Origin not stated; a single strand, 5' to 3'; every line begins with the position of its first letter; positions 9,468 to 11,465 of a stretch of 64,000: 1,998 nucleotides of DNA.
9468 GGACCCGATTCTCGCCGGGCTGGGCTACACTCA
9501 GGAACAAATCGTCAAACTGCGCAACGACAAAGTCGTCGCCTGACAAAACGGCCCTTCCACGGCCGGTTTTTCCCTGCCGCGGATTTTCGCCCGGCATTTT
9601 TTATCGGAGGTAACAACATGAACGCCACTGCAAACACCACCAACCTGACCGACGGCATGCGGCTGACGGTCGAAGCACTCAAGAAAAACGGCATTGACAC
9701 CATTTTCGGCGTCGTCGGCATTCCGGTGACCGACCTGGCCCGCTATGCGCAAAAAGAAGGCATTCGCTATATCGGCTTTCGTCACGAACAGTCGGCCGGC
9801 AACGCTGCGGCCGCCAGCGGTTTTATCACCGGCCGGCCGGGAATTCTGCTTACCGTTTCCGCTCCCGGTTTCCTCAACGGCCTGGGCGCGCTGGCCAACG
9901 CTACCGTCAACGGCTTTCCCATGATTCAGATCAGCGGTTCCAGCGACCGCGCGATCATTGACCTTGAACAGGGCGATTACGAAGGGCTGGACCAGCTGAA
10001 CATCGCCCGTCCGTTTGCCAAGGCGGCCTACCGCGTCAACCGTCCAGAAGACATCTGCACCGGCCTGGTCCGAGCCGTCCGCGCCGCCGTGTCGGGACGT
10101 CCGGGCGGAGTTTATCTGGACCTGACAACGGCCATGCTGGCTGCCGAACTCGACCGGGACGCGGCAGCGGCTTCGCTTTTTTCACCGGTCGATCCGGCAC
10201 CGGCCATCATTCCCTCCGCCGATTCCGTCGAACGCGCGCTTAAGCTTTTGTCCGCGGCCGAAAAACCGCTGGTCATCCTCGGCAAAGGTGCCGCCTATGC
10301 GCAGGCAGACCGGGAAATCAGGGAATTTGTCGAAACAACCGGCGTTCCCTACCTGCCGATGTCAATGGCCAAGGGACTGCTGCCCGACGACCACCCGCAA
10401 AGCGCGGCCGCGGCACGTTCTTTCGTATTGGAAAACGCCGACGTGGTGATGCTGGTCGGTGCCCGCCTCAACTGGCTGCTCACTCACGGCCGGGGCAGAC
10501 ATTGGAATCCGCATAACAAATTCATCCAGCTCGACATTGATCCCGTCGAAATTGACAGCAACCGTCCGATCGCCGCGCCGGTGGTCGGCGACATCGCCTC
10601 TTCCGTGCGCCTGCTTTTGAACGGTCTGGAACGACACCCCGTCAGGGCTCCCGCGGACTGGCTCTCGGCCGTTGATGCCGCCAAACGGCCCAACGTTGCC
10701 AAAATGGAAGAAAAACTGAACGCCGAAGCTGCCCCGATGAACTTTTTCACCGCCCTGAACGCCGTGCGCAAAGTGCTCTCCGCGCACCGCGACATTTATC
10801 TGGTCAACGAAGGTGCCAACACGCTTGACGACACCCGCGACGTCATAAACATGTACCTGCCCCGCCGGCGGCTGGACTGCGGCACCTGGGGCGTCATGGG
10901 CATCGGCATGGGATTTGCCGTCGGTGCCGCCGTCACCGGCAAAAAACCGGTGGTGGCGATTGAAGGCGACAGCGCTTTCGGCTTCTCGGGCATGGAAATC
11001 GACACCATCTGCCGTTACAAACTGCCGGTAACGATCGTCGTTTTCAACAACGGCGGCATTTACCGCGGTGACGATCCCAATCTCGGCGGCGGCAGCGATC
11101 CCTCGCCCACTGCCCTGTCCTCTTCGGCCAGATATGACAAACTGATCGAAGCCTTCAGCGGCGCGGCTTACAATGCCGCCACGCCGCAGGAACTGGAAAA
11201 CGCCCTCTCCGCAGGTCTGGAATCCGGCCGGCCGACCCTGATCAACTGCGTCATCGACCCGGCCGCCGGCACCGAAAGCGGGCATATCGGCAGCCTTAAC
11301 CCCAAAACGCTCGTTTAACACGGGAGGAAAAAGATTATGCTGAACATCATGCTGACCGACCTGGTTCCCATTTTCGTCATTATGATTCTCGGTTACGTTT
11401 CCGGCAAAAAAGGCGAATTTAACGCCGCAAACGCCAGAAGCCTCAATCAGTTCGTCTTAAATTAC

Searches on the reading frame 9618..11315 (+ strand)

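Call 45: search_protein_families(library=pfam, proteins=[window:9618-11315:+], max_evalue=0.001)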
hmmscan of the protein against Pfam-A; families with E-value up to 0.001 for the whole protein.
window:9618-11315:+ (566 aa): 3 families
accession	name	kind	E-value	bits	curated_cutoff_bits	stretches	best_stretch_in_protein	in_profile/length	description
PF00205.28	TPP_enzyme_M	-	1.5e-36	125.5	30.4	1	204-331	1-135/137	Thiamine pyrophosphate enzyme, central domain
PF02776.23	TPP_enzyme_N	-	1.7e-30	105.7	26.8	1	13-127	3-117/119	Thiamine pyrophosphate enzyme, N-terminal TPP binding domain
PF02775.26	TPP_enzyme_C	-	1.6e-24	86.9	21.9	1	410-544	13-151/151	Thiamine pyrophosphate enzyme, C-terminal TPP binding domain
